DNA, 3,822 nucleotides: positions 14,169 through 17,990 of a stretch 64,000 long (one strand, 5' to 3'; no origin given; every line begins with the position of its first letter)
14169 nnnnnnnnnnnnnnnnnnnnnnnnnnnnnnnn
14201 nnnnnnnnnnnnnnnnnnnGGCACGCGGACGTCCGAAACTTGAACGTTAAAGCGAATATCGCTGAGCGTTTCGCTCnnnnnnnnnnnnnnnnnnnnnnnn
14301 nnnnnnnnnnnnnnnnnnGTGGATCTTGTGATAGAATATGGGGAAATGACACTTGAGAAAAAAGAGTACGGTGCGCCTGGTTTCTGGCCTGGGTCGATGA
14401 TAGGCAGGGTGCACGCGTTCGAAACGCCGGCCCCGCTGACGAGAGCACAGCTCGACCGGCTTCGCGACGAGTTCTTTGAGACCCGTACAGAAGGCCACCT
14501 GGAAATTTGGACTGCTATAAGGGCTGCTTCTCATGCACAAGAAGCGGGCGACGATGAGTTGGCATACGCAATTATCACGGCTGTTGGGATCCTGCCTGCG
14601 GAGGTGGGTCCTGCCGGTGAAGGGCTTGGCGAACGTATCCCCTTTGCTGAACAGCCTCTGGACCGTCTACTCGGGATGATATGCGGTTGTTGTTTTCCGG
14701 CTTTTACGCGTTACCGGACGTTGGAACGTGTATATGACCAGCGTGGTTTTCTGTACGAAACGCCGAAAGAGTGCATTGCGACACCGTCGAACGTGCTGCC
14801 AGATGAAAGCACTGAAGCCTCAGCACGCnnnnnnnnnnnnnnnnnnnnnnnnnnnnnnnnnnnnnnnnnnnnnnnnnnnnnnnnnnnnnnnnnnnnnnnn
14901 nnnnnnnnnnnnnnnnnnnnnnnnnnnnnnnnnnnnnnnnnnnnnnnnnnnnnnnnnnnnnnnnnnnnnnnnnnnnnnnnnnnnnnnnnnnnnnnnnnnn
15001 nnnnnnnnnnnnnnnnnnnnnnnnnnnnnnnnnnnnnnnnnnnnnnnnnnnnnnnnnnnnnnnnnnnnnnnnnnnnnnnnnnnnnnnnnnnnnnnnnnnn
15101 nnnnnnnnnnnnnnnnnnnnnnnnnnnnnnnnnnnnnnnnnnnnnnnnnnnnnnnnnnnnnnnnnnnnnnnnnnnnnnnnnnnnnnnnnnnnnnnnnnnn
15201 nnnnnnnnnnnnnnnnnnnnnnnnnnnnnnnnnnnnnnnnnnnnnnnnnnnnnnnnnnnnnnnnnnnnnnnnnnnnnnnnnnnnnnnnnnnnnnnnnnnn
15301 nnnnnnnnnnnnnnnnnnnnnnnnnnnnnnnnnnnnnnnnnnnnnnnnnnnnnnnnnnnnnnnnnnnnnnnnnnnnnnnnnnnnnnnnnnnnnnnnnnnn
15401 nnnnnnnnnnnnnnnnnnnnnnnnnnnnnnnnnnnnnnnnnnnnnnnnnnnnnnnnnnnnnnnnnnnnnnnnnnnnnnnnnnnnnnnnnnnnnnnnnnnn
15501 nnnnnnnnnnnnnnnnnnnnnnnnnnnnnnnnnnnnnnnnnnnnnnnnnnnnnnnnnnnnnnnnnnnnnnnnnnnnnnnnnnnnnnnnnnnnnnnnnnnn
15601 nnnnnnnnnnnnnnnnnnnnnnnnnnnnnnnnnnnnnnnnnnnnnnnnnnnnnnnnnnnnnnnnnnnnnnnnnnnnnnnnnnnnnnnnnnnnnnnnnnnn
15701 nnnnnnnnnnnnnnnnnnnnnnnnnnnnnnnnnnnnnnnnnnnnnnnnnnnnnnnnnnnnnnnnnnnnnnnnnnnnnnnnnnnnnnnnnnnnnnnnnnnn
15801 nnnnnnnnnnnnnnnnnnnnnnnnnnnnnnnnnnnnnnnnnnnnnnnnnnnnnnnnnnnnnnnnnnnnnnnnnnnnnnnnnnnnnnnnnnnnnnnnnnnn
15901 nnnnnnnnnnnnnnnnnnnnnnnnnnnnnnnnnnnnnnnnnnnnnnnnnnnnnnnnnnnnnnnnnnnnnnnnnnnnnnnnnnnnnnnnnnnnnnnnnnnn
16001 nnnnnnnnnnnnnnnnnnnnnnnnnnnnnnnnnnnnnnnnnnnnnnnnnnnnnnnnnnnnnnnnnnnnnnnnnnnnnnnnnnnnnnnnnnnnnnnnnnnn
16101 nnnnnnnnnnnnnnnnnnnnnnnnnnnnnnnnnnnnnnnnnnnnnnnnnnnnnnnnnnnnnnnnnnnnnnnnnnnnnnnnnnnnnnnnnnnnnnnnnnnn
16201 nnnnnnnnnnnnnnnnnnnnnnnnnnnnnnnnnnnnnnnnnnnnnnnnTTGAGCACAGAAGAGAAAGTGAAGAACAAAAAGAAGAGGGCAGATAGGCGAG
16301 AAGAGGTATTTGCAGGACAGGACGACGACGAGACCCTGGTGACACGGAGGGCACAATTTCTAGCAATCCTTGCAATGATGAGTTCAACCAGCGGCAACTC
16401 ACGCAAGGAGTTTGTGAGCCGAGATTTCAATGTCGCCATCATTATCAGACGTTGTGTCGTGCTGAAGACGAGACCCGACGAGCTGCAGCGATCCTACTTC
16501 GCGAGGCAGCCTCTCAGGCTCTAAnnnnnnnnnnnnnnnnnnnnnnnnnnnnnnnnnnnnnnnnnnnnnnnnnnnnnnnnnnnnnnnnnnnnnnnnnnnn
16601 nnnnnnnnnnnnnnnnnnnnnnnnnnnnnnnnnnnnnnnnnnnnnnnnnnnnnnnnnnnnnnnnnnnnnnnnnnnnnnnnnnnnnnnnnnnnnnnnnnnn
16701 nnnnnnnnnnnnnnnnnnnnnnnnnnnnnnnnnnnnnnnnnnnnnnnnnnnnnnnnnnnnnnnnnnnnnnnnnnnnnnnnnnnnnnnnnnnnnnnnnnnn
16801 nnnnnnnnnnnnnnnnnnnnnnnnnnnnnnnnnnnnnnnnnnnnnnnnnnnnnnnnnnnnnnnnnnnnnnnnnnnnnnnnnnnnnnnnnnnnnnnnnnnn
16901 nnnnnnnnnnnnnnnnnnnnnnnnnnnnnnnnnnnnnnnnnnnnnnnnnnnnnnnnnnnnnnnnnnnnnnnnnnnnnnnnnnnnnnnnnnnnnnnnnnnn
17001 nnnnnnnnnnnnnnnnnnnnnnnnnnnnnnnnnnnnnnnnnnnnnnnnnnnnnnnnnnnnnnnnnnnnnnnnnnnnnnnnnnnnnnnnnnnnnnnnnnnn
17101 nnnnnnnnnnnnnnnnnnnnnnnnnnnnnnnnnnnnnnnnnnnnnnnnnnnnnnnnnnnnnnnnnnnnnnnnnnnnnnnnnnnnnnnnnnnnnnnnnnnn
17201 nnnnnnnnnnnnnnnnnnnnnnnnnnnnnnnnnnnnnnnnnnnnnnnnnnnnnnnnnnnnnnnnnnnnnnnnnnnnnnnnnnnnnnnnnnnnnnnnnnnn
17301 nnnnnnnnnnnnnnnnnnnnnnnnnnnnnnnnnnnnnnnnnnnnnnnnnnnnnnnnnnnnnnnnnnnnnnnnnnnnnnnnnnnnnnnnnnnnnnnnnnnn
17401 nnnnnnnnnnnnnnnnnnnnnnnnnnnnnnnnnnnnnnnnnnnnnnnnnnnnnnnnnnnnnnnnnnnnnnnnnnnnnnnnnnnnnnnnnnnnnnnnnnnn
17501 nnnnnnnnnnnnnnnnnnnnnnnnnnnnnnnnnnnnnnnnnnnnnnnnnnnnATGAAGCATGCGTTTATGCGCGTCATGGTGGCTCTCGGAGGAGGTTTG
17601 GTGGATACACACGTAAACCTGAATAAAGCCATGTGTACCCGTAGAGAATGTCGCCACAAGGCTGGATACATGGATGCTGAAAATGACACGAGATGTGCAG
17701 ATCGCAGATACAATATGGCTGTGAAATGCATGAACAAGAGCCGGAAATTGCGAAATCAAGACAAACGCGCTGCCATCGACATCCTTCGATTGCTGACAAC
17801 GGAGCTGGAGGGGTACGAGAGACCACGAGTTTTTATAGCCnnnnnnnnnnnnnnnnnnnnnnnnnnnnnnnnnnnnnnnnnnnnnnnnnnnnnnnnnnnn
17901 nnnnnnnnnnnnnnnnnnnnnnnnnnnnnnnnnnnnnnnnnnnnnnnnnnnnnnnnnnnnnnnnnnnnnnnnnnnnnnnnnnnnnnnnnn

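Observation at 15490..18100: Island of decayed Tc1/mariner (DDE_3) transposase relics interleaved with Fanzor-tail and a recurrent '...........' motif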

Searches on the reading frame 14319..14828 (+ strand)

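Call 90: search_protein_families(library=pfam, max_evalue=0.01, proteins=[window:14319-14828:+])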
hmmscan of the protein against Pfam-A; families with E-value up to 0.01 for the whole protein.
window:14319-14828:+ (170 aa): 1 family
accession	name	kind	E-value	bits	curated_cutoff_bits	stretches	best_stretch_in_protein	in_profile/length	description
PF16455.10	UBD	-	4e-20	72.4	27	2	31-91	8-68/103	Ubiquitin-binding domain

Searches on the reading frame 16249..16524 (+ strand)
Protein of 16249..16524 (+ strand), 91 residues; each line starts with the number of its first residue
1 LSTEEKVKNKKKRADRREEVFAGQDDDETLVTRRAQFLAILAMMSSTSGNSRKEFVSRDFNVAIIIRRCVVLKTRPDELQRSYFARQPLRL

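Call 4: search_protein_families(library=pfam, max_evalue=1, proteins=[window:16249-16524:+])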
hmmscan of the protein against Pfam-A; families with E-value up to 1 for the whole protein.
window:16249-16524:+ (91 aa): 1 family
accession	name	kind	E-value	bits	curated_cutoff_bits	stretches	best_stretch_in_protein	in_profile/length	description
PF08890.17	Phage_TAC_5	-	0.12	12.7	27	1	46-88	55-97/135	Phage XkdN-like tail assembly chaperone protein, TAC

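Call 15: search_protein_families(library=pfam, max_evalue=10, proteins=[window:16252-16521:+])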
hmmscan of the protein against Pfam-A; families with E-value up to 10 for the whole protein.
seq(90 aa): 1 family
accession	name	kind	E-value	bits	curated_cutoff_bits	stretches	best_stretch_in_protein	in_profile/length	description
PF08890.17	Phage_TAC_5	-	0.13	12.7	27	1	45-87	55-97/135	Phage XkdN-like tail assembly chaperone protein, TAC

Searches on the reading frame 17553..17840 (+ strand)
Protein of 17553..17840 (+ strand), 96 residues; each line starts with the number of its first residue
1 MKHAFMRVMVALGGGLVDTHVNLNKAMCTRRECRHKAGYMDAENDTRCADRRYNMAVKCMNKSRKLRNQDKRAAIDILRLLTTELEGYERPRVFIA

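Call 64: search_protein_representatives(protein=window:17553-17840:+)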
Query: 96 residues. Proteins with E-value up to 0.001 (for the whole library): 12; up to 1e-10: 1; up to 1e-30: 1. The best 12 are listed.
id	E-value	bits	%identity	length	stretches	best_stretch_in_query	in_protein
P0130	3.6e-57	206.4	99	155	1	1-96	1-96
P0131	4.2e-09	52.8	43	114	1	4-94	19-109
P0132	1.4e-08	51.2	47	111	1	27-92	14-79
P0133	2.4e-06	44.0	37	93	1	2-92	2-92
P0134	2.5e-06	44.0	42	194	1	14-92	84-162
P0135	1.3e-05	41.7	40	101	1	36-92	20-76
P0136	6.6e-05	39.4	36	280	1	7-90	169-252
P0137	8.8e-05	39.0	37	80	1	31-92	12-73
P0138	1.7e-04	38.2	39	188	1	14-88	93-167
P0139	3.8e-04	37.0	36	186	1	15-89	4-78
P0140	5.6e-04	36.5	47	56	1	44-92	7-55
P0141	5.7e-04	36.4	37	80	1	17-92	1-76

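Call 69: search_protein_families(library=pfam, max_evalue=1, proteins=[P0138, P0134, P0136, P0132])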
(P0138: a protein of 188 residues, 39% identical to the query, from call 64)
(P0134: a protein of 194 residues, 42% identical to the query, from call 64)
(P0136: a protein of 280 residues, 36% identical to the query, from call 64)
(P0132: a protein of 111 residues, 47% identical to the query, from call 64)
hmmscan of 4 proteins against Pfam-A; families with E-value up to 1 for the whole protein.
P0138 (188 aa): 2 families
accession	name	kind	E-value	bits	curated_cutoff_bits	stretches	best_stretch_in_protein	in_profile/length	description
PF07282.18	Cas12f1-like_TNB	-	0.0024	18.4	26.3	1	96-156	20-60/60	Cas12f1-like, TNB domain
PF23549.1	Zn_ribbon_GRF_2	-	0.82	9.9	27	1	106-140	3-37/45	GRF-like zinc ribbon domain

P0134 (194 aa): 0 families

P0136 (280 aa): 1 family
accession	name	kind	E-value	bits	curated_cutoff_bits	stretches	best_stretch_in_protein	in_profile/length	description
PF03691.19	UPF0167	-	0.067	13.4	25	1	186-236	19-66/174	Uncharacterised protein family (UPF0167)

P0132 (111 aa): 0 families

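Call 77: find_encoding_contigs(protein=P0136, flank=2500, max_places=3)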
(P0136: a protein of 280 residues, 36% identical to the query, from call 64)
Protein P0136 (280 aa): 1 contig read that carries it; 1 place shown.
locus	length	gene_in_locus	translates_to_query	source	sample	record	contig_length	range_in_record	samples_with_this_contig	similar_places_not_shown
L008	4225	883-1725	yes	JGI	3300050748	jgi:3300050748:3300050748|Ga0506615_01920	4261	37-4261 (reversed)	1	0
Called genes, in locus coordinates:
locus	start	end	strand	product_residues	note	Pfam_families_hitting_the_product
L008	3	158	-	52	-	?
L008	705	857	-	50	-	-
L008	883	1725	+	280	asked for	-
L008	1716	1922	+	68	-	-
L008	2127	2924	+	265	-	-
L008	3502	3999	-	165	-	-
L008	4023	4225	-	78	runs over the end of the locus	?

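Call 78: find_encoding_contigs(protein=P0134, flank=2500, max_places=3)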
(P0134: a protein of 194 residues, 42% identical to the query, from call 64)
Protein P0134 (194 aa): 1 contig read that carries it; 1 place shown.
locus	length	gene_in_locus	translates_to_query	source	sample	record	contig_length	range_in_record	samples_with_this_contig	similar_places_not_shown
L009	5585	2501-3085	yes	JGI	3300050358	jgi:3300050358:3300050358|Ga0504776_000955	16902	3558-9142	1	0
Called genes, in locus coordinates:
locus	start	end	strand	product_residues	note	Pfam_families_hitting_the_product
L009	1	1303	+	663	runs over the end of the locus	PF00025:Arf (faint), PF00071:Ras, PF00350:Dynamin_N (faint), PF01926:MMR_HSR1 (faint), PF08477:Roc, PF23564:EF-hand_FSTL1 (faint), PF08356:EF_assoc_2, PF08355:EF_assoc_1, +4 more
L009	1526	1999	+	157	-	-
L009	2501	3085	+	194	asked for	-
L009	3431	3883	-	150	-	-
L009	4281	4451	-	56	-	-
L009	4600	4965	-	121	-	-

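Call 79: find_encoding_contigs(protein=P0138, flank=2500, max_places=3)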
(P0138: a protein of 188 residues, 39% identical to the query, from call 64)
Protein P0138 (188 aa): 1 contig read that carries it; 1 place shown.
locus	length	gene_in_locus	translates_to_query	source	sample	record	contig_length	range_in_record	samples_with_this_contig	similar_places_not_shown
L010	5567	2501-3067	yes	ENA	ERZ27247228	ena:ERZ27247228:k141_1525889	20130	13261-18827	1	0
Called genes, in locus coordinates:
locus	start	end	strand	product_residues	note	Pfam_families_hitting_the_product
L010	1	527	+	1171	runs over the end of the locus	PF23143:2TM_P5A-ATPase (weak), PF00690:Cation_ATPase_N (weak), PF00122:E1-E2_ATPase, PF00702:Hydrolase (faint), PF13246:Cation_ATPase (weak)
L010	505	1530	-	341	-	-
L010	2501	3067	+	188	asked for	-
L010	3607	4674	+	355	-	PF13489:Methyltransf_23 (weak), PF08242:Methyltransf_12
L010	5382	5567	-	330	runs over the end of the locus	PF03798:TRAM_LAG1_CLN8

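Call 80: find_encoding_contigs(protein=P0131, flank=2500, max_places=3)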
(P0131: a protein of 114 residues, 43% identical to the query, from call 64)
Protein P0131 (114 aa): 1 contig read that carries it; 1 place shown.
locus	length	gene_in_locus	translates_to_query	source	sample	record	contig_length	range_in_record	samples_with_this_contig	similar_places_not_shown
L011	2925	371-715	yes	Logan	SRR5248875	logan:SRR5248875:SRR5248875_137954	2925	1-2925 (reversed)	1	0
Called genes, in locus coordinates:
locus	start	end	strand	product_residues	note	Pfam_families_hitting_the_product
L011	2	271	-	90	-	?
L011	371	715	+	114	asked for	-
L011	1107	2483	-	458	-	PF01062:Bestrophin, PF25539:Bestrophin_2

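Call 81: find_encoding_contigs(protein=P0133, flank=2500, max_places=3)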
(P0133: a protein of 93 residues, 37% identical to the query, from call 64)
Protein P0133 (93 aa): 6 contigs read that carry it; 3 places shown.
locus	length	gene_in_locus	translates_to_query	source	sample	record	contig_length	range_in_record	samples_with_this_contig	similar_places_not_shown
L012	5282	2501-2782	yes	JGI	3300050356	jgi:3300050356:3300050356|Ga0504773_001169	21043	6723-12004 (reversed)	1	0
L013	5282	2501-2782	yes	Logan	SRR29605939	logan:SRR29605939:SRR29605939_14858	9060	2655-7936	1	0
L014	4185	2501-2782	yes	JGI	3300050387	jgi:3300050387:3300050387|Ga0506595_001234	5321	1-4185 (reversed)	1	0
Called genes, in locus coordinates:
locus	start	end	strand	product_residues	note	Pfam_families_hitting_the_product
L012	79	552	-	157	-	-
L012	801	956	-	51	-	-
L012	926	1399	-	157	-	-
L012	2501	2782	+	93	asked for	-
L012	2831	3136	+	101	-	-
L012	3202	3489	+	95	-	-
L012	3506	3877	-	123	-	PF16053:MRP-S34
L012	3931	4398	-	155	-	-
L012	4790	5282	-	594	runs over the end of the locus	PF00928:Adap_comp_sub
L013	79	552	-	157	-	-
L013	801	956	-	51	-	-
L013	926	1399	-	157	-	-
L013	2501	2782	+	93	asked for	-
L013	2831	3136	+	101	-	-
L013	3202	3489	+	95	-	-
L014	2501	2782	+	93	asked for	-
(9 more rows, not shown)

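Call 82: find_encoding_contigs(protein=P0139, flank=2500, max_places=3)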
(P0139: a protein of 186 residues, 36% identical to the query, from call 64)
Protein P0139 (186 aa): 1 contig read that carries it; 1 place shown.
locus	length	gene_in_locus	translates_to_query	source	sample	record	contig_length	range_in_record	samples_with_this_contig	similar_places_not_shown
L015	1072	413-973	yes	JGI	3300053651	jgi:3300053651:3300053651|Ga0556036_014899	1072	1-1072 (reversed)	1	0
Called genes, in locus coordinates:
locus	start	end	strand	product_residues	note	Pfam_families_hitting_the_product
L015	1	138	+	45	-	?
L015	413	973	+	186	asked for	-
